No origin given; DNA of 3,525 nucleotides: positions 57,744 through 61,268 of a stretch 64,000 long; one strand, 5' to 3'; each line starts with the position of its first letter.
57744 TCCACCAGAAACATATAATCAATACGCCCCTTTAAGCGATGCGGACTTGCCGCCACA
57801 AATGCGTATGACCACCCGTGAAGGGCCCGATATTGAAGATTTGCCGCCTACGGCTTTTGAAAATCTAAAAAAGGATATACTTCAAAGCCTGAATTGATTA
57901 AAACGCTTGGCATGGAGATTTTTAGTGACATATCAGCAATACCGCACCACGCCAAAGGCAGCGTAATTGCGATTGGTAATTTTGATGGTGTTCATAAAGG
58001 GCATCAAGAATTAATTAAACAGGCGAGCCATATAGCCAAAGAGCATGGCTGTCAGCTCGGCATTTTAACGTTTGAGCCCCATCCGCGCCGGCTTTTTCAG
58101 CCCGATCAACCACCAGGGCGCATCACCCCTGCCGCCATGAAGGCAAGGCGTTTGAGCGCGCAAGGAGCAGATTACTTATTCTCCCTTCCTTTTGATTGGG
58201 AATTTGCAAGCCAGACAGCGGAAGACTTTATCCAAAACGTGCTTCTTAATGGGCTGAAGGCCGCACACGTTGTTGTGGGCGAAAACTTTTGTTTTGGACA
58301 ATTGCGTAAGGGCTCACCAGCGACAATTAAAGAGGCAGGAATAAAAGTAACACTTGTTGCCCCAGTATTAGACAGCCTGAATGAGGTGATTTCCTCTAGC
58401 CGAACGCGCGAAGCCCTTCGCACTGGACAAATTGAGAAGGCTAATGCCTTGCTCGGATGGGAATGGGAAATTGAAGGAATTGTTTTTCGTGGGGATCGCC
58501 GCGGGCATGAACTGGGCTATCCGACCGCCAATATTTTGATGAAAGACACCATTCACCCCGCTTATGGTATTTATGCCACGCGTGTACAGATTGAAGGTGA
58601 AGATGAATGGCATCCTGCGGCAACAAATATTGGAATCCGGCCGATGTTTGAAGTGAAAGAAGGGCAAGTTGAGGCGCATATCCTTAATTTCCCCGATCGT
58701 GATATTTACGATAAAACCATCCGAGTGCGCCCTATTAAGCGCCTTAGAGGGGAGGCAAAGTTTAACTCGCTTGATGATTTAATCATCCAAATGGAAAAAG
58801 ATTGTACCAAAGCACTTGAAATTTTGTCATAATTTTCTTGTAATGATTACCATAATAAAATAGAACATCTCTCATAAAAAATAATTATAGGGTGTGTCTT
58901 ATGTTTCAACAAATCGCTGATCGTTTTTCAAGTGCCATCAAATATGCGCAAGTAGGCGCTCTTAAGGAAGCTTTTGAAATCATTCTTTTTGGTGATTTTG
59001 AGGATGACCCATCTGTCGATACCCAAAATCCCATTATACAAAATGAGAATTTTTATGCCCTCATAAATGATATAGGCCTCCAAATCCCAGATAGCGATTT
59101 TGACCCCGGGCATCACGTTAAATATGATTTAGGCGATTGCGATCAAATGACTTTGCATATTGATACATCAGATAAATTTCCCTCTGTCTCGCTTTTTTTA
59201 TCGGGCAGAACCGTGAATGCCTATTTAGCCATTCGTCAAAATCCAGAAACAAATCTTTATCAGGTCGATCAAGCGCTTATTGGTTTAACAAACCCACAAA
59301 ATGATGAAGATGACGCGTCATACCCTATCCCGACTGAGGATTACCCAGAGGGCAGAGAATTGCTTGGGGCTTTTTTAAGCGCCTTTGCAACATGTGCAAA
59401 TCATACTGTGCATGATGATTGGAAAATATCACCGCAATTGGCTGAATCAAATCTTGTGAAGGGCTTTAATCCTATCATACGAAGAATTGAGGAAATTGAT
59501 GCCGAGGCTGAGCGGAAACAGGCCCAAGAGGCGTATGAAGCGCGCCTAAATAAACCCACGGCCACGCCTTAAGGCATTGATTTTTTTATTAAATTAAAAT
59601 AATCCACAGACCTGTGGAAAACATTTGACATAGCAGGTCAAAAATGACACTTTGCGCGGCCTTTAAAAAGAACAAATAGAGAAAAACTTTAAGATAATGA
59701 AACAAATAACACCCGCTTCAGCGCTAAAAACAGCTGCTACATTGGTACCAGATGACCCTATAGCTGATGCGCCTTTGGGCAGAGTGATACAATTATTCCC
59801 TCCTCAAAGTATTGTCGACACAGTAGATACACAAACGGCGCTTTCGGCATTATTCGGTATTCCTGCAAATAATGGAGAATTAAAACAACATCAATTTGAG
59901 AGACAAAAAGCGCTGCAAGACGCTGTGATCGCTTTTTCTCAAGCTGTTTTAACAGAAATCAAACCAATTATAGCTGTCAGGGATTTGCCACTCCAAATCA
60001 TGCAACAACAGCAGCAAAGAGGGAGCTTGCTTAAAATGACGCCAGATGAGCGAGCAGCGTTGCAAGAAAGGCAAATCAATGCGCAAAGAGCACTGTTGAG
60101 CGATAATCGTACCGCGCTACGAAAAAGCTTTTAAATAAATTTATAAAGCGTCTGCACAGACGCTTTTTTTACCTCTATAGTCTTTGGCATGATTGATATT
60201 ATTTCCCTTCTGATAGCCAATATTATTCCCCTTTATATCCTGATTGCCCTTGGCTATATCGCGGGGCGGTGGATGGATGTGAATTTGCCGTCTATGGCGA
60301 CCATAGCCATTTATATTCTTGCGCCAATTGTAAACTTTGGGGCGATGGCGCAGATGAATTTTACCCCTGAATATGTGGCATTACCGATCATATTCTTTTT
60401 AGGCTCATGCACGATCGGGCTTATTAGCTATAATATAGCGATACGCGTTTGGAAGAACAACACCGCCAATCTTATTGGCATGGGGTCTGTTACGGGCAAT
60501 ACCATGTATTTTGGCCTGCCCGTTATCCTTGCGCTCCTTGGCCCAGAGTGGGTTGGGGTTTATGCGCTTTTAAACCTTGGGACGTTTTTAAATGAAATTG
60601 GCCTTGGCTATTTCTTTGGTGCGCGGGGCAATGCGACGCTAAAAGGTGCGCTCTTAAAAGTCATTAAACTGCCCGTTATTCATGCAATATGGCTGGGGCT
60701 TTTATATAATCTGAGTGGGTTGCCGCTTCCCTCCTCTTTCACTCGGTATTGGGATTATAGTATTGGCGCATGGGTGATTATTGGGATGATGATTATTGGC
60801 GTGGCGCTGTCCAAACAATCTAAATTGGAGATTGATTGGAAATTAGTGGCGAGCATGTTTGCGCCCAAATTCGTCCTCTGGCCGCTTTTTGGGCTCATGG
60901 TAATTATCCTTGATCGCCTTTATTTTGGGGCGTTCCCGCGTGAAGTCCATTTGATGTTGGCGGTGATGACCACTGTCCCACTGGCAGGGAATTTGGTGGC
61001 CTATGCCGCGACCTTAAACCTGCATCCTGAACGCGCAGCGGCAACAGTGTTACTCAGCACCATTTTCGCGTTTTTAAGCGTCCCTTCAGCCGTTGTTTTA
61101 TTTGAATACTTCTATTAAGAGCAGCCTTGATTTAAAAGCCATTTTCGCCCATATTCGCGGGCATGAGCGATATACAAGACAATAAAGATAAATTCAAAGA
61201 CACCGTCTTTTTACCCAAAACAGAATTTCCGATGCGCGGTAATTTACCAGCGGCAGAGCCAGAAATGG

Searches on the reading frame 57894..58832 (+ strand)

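Call 58: search_protein_families(library=pfam, proteins=[window:57894-58832:+], max_evalue=0.00001)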
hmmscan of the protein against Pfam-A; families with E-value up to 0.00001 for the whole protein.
window:57894-58832:+ (312 aa): 2 families
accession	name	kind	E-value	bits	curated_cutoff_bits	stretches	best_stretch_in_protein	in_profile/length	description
PF06574.18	FAD_syn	-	2.2e-47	161.2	27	1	18-169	3-157/158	FAD synthetase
PF01687.23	Flavokinase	-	7.7e-38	129.9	19.6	1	187-311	1-124/124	Riboflavin kinase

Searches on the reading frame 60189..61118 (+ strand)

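Call 58: search_protein_families(library=pfam, proteins=[window:60189-61118:+], max_evalue=0.00001)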
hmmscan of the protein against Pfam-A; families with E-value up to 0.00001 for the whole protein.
window:60189-61118:+ (309 aa): 1 family
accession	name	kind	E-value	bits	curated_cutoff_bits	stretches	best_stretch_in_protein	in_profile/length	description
PF03547.23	Mem_trans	-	1.5e-11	44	25.7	1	151-299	193-340/343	Membrane transport protein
